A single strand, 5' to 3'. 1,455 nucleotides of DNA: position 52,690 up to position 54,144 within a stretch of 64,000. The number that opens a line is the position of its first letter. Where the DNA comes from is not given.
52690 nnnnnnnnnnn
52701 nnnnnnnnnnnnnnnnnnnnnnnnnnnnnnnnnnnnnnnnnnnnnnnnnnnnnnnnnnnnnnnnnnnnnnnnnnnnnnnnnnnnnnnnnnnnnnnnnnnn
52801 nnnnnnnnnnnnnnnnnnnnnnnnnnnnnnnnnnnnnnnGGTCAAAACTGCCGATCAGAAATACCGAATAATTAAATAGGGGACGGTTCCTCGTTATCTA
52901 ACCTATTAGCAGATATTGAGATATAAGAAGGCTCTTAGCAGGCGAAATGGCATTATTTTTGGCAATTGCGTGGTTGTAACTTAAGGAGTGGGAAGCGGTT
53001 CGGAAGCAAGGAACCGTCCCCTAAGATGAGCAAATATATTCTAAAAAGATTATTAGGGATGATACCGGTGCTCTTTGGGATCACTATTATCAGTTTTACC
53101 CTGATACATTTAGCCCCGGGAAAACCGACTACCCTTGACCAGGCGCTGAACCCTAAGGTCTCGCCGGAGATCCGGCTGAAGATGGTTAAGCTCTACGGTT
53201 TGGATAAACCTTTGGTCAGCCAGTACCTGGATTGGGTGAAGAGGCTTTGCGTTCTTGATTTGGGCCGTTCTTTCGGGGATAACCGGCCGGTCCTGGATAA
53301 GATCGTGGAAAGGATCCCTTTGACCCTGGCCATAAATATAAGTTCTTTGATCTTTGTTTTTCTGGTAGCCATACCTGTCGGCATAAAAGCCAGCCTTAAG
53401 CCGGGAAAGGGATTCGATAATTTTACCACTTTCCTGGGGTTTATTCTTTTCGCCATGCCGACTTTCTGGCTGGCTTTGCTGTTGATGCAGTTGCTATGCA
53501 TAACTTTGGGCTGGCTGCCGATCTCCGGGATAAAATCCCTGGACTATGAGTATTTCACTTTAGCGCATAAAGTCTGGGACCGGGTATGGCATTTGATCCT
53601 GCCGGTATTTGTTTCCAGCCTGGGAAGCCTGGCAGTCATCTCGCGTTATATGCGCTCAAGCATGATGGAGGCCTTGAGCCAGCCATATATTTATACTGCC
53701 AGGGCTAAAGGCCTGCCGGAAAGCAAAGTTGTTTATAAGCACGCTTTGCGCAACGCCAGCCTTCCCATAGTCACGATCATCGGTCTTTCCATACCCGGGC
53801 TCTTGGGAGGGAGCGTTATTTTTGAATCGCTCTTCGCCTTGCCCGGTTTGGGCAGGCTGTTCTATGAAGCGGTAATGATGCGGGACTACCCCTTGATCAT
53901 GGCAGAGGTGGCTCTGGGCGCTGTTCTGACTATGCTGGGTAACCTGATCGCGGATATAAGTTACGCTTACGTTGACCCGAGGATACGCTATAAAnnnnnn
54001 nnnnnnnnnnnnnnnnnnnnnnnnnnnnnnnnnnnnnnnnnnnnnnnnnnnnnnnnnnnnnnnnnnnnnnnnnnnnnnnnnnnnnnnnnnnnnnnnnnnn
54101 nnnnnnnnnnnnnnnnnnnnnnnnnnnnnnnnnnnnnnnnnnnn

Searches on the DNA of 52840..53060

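Call 83: search_rna_families(source=window, start=52840, end=53060, threshold=evalue, max_evalue=1)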
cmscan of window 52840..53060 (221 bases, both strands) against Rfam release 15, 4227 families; matches with E-value up to 1: 0.
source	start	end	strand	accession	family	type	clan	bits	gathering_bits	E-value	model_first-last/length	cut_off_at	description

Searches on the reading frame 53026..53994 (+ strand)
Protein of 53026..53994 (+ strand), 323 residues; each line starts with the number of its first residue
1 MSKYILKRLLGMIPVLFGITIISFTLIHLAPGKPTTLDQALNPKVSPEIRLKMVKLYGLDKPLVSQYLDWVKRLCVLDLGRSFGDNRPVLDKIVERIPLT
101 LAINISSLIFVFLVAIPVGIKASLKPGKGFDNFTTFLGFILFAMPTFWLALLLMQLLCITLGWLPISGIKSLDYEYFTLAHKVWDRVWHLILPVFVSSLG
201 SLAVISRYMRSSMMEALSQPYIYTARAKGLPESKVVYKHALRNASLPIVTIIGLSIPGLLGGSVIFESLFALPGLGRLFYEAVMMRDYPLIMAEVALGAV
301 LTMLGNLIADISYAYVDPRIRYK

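Call 31: find_homologous_proteins(query=window:53026-53994:+, max_evalue=1e-60)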
Query window:53026-53994:+ (323 aa): 7822 proteins with E <= 1e-60 among 8000 candidates; the best 120 are listed.
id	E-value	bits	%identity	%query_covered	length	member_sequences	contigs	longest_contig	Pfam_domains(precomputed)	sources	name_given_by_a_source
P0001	8.7e-198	674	95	100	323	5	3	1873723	PF19300.5,PF00528.28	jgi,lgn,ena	-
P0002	2.5e-196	669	95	100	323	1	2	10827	PF19300.5,PF00528.28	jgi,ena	-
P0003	1.4e-185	634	88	100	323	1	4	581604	PF19300.5,PF00528.28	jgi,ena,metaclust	metaclust:\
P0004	2.9e-178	610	85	100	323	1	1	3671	PF19300.5,PF00528.28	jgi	jgi:peptide/nickel transport system permease protein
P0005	1.1e-177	608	85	100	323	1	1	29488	PF19300.5,PF00528.28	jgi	jgi:peptide/nickel transport system permease protein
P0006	2.4e-177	607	86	100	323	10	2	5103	PF19300.5,PF00528.28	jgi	jgi:peptide/nickel transport system permease protein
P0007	5.9e-177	606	84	100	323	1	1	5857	PF19300.5,PF00528.28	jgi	jgi:peptide/nickel transport system permease protein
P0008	7.0e-172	589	87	97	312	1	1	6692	PF19300.5,PF00528.28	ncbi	-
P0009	1.1e-170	585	86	97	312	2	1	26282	PF19300.5,PF00528.28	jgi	jgi:peptide/nickel transport system permease protein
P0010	1.6e-170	585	86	97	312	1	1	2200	PF19300.5,PF00528.28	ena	-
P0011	3.5e-170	583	86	96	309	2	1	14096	PF19300.5,PF00528.28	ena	-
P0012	4.0e-169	580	83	97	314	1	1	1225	PF19300.5,PF00528.28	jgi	-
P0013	2.4e-168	577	81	100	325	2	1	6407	PF19300.5,PF00528.28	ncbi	-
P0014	1.8e-164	565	82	96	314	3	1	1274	PF19300.5,PF00528.28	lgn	-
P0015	1.2e-154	532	75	100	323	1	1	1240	PF19300.5,PF00528.28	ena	-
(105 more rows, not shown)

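Call 32: find_encoding_contigs(protein=P0001, flank=10000, max_places=3)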
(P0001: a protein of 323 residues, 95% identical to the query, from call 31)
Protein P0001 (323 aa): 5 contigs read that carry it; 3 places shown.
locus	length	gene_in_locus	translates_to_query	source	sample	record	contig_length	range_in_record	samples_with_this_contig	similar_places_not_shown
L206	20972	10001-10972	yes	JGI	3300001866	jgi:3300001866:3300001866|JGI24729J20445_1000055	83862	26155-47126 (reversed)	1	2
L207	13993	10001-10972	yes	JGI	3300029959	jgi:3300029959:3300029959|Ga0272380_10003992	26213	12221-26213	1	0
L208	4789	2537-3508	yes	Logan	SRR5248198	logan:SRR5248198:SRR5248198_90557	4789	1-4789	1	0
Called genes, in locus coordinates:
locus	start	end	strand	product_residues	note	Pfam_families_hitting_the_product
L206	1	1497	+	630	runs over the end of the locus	PF17757:UvrB_inter, PF02559:CarD_TRCF_RID, PF04851:ResIII, PF00270:DEAD, PF00271:Helicase_C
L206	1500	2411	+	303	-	PF13623:SurA_N_2, PF13624:SurA_N_3, PF09312:SurA_N, PF13145:Rotamase_2, PF00639:Rotamase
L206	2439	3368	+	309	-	PF04166:PdxA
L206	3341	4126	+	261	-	PF00398:RrnaAD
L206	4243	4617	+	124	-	PF02537:CRCB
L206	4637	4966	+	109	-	PF02641:DUF190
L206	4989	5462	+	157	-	-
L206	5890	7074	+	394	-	PF00162:PGK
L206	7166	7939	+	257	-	PF00121:TIM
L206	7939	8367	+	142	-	PF03840:SecG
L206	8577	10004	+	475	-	PF00496:SBP_bac_5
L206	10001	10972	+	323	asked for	PF19300:BPD_transp_1_N, PF00528:BPD_transp_1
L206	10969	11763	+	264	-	PF12911:OppC_N, PF00528:BPD_transp_1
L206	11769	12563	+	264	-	PF00005:ABC_tran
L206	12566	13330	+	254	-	PF00005:ABC_tran, PF13166:AAA_13 (faint), PF13304:AAA_21 (weak)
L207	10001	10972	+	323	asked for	PF19300:BPD_transp_1_N, PF00528:BPD_transp_1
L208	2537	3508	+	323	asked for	PF19300:BPD_transp_1_N, PF00528:BPD_transp_1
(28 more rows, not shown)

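Call 33: find_encoding_contigs(protein=P0003, flank=10000, max_places=3)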
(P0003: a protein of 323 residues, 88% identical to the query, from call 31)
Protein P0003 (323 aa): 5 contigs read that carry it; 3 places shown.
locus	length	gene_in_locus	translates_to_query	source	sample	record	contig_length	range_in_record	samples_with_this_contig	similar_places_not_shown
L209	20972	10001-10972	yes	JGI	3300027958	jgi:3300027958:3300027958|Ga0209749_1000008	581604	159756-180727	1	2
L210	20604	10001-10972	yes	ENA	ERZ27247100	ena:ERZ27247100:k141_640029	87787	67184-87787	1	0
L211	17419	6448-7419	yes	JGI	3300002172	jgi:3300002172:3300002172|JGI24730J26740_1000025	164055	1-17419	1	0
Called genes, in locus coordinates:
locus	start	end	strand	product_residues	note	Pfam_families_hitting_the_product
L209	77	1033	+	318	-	PF00180:Iso_dh (faint), PF04166:PdxA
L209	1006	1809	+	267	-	PF00398:RrnaAD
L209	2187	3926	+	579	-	PF02463:SMC_N, PF13175:AAA_15, PF13476:AAA_23, PF13304:AAA_21, PF13175:AAA_15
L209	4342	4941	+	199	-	-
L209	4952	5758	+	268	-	-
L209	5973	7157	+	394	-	PF00162:PGK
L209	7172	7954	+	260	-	PF00121:TIM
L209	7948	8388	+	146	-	-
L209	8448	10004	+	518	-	PF00496:SBP_bac_5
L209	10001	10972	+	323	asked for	PF19300:BPD_transp_1_N, PF00528:BPD_transp_1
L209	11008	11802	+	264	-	PF12911:OppC_N, PF00528:BPD_transp_1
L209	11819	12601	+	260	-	PF00005:ABC_tran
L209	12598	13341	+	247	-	PF00005:ABC_tran, PF13304:AAA_21 (weak)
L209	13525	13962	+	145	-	PF00572:Ribosomal_L13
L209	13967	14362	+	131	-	PF00380:Ribosomal_S9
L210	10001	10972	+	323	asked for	PF19300:BPD_transp_1_N, PF00528:BPD_transp_1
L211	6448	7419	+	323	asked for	PF19300:BPD_transp_1_N, PF00528:BPD_transp_1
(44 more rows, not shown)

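Call 34: find_encoding_contigs(protein=P0005, flank=10000, max_places=2)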
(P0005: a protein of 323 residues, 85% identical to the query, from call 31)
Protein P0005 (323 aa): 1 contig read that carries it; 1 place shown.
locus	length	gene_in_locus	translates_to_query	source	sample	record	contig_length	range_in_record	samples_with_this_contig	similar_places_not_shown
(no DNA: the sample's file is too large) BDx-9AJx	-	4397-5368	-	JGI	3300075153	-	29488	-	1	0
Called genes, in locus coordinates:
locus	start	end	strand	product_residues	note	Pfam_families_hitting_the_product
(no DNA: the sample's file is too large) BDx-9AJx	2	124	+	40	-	?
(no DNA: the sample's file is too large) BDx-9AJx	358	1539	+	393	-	PF00162:PGK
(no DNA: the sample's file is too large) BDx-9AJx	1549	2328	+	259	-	PF00121:TIM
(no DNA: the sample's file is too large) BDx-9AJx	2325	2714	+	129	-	PF03840:SecG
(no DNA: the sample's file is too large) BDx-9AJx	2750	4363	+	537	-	PF00496:SBP_bac_5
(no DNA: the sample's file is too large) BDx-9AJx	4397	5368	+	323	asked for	PF19300:BPD_transp_1_N, PF00528:BPD_transp_1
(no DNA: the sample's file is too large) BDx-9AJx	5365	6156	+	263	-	PF12911:OppC_N (weak), PF00528:BPD_transp_1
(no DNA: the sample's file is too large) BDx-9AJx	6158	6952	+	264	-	PF00005:ABC_tran, PF13304:AAA_21 (faint)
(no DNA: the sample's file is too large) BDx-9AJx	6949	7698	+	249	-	PF00005:ABC_tran, PF13304:AAA_21 (faint)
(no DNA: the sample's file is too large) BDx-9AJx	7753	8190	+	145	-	PF00572:Ribosomal_L13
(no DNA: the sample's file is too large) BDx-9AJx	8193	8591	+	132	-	PF00380:Ribosomal_S9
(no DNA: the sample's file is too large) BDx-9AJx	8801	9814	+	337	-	PF01118:Semialdhyde_dh, PF22698:Semialdhyde_dhC_1, PF02774:Semialdhyde_dhC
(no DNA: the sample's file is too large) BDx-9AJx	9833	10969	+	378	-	PF01960:ArgJ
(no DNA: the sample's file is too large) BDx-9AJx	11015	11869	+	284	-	PF00696:AA_kinase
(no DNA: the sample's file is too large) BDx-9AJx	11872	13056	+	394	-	PF00202:Aminotran_3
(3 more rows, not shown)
